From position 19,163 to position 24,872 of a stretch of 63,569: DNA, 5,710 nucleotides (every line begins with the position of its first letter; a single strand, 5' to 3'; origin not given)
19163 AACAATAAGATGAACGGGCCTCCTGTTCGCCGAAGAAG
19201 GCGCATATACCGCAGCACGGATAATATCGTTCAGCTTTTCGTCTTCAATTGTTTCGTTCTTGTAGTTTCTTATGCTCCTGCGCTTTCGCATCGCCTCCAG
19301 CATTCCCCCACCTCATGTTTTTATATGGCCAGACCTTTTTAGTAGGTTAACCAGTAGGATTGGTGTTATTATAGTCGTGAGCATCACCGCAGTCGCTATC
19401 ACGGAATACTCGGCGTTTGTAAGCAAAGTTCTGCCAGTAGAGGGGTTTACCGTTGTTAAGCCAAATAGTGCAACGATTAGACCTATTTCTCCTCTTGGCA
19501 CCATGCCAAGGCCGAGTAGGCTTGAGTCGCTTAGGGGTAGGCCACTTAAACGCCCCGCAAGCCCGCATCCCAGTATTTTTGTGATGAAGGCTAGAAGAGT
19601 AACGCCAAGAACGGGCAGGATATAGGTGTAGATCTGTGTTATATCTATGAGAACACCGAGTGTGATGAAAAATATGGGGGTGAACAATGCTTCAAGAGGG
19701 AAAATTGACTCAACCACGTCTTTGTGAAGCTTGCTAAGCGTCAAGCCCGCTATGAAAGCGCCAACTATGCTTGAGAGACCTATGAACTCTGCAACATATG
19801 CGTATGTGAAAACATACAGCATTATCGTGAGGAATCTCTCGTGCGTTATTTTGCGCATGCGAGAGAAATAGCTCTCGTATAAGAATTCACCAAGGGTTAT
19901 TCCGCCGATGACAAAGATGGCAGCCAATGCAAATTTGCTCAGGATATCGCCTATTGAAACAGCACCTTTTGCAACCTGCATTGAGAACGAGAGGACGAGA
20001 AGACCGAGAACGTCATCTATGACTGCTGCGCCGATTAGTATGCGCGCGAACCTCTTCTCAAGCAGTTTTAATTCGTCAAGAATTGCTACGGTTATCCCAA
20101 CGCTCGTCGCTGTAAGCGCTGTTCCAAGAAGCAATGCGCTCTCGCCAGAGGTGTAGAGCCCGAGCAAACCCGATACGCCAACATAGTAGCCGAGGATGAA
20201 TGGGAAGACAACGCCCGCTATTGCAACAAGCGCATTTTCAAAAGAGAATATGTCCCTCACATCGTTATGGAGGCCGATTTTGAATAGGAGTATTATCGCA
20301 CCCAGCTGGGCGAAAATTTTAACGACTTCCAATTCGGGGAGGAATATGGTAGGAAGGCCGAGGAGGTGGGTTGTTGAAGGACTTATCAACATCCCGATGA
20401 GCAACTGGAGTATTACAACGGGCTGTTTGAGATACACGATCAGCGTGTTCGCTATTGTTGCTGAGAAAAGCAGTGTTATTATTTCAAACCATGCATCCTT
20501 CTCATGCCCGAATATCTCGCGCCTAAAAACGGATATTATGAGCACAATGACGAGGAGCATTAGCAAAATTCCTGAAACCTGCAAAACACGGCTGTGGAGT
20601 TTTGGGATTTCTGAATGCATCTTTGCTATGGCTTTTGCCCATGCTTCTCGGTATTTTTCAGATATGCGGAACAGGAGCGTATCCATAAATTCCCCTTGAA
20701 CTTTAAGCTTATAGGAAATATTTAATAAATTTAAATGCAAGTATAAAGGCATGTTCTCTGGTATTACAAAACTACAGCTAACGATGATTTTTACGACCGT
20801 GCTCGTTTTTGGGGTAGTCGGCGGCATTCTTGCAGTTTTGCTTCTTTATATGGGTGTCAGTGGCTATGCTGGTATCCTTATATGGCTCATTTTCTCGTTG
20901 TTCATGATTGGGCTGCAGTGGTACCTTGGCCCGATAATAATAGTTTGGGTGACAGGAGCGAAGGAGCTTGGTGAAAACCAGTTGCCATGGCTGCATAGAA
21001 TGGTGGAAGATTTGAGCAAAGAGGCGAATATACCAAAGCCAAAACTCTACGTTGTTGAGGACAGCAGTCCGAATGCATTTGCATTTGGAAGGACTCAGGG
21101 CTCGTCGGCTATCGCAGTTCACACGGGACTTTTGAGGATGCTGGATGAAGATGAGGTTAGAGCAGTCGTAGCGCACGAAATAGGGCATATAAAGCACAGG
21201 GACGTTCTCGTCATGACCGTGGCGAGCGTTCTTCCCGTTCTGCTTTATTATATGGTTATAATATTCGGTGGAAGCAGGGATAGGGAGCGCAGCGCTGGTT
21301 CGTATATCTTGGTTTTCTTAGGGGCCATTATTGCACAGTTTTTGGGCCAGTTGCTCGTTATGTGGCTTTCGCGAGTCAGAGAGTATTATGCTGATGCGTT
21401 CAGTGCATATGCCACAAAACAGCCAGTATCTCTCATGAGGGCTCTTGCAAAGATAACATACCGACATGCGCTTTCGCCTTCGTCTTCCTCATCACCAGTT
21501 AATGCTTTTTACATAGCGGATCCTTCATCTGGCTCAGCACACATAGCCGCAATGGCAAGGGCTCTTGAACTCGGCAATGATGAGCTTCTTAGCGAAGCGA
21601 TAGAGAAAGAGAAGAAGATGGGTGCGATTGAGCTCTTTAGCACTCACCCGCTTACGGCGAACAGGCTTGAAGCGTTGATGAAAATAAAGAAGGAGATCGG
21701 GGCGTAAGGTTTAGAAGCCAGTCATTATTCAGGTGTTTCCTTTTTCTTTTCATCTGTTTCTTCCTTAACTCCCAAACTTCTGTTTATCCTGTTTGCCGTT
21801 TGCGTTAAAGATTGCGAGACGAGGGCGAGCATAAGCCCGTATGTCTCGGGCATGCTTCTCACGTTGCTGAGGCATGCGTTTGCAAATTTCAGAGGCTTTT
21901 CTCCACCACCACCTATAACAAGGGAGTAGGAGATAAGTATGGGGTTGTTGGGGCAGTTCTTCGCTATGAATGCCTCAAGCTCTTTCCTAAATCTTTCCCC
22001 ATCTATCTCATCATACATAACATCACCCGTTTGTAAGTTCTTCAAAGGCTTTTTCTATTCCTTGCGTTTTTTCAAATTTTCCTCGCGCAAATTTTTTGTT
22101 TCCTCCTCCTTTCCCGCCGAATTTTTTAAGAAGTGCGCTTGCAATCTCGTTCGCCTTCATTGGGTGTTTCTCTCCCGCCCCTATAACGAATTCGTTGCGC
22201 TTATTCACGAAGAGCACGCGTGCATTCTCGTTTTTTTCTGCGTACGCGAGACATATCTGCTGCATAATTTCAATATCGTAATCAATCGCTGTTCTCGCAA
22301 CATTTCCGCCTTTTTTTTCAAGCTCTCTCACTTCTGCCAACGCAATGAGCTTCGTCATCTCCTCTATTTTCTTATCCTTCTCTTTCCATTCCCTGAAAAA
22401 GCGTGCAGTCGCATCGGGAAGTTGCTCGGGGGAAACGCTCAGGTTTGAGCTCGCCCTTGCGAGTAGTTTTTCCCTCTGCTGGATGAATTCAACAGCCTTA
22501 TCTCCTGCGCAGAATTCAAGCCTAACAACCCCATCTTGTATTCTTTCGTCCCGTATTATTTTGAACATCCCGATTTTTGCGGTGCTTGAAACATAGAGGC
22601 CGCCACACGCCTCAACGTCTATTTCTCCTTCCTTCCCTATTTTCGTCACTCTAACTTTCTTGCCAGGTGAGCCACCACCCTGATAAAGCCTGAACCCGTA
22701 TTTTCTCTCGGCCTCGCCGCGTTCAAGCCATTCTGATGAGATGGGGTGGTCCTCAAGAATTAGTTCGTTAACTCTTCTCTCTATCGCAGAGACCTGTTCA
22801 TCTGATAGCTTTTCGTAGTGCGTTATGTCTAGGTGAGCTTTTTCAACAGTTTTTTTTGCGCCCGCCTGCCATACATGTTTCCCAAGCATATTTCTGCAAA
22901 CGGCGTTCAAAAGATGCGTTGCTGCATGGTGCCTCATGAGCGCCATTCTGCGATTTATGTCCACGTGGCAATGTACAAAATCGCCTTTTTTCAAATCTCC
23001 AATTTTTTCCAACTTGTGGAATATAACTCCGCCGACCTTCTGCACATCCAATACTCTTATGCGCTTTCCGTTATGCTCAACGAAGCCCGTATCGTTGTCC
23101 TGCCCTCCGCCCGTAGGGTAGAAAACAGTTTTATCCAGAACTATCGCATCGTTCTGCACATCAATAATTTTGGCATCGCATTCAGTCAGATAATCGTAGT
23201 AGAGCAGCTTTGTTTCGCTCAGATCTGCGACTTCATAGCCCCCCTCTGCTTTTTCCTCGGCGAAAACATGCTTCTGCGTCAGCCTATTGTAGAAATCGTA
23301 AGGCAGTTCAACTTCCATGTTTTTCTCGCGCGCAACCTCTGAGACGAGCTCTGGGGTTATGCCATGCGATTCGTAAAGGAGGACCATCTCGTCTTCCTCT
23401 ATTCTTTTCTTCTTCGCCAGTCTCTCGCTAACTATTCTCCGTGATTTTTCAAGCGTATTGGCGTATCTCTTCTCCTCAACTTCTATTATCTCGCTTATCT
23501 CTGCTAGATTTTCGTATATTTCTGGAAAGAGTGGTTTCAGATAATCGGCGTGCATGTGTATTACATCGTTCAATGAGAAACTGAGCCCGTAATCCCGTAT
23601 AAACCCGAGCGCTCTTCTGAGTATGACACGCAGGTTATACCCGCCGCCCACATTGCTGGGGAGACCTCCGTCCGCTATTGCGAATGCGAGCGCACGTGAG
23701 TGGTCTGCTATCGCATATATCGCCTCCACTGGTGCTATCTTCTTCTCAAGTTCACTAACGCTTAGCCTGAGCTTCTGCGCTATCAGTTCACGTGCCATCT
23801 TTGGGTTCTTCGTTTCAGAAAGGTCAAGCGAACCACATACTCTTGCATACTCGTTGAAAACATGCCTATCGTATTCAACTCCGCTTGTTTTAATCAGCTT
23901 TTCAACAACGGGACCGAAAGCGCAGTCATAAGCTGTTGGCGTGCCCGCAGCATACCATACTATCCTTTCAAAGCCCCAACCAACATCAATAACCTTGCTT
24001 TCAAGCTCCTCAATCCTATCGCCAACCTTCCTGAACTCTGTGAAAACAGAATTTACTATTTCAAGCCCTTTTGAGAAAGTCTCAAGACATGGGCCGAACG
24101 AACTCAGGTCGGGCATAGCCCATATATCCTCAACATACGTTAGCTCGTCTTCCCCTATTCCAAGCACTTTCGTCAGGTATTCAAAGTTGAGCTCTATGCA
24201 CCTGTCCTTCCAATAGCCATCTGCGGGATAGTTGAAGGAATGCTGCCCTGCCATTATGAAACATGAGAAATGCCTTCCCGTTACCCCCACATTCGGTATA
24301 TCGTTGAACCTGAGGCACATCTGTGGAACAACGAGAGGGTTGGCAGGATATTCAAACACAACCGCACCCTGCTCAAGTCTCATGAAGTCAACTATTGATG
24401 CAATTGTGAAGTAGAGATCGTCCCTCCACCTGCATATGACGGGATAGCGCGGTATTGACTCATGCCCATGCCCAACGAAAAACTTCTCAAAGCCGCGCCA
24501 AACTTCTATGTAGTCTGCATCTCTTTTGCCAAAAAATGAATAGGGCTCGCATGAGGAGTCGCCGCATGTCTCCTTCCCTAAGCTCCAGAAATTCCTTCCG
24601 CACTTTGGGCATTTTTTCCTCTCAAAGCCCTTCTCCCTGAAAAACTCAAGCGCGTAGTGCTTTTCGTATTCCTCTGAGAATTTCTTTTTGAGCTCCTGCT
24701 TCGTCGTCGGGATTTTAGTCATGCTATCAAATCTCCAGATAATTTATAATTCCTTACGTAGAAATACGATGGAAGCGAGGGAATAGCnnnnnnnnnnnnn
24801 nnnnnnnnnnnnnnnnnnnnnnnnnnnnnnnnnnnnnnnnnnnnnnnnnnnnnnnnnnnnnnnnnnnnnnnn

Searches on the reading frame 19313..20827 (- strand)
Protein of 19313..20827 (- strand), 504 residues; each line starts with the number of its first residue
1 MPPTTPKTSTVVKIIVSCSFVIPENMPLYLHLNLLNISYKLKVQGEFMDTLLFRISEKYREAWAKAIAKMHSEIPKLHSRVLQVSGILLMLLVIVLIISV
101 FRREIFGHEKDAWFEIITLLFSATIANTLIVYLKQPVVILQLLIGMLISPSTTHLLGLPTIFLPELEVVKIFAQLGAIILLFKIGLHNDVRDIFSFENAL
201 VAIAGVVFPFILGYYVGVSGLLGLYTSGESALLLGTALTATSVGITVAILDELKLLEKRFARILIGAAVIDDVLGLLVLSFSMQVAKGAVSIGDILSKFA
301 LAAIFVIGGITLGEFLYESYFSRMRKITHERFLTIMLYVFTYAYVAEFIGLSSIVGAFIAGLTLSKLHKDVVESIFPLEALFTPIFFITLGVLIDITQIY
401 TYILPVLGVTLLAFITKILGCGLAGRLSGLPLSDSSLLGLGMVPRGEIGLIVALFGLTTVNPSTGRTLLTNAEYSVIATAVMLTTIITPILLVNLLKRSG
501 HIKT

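Call 7: search_protein_families(library=pfam, proteins=[window:19313-20827:-], max_evalue=0.001)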
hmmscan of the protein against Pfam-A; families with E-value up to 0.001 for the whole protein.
window:19313-20827:- (504 aa): 1 family
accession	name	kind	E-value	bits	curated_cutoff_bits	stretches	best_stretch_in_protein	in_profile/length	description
PF00999.27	Na_H_Exchanger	-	9.4e-56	189.7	26.2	1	122-496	3-373/375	Sodium/hydrogen exchanger, transmembrane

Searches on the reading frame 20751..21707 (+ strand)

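Call 8: search_protein_families(library=pfam, proteins=[window:20751-21707:+], max_evalue=0.001)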
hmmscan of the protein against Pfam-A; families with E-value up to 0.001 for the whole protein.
window:20751-21707:+ (318 aa): 2 families
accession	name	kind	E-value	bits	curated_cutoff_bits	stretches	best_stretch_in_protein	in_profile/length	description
PF01435.24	Peptidase_M48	-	6.2e-43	147.2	20.3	1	78-311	4-184/186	Peptidase family M48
PF05569.17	Peptidase_M56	-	0.00022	20.9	31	0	119-167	176-224/296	BlaR1 peptidase M56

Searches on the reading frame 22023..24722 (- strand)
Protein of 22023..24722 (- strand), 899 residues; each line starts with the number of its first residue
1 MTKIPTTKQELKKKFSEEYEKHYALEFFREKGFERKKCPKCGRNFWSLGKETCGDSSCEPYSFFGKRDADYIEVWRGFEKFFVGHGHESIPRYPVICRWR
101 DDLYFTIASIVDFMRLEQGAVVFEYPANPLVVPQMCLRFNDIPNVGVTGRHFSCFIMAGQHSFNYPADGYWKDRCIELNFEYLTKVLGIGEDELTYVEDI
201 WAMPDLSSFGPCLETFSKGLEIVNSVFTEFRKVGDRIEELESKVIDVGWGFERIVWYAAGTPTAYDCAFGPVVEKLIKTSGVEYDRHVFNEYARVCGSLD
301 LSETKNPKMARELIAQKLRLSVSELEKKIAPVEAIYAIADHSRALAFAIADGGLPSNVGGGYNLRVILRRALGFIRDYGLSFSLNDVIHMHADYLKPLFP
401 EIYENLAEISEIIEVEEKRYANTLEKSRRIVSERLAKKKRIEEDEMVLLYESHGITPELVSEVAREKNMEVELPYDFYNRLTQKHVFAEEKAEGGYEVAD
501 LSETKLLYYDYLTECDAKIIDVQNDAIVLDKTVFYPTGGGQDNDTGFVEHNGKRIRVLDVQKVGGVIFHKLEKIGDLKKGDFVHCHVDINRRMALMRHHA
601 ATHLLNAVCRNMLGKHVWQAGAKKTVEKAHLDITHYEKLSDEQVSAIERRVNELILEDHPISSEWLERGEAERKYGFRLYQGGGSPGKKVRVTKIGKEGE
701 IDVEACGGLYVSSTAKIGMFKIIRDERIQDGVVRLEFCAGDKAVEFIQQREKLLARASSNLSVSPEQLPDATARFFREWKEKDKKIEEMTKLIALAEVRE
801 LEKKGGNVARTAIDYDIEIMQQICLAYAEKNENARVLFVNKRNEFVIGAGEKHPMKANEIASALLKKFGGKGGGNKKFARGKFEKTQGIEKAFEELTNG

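Call 7: search_protein_families(library=pfam, proteins=[window:22023-24722:-], max_evalue=0.001)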
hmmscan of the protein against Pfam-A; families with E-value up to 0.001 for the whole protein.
window:22023-24722:- (899 aa): 4 families
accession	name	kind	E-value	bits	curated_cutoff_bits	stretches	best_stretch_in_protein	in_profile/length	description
PF01411.24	tRNA-synt_2c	-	1.2e-111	374.4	30.3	1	76-590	4-551/552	tRNA synthetases class II (A)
PF07973.19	tRNA_SAD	-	9.2e-11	42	24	1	690-736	1-44/44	Threonyl and Alanyl tRNA synthetase second additional domain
PF02091.20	tRNA-synt_2e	-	1.7e-06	28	27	1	188-318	98-226/278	Glycyl-tRNA synthetase alpha subunit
PF02272.25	DHHA1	-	3.5e-05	24.6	25.9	1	814-896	12-96/102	DHHA1 domain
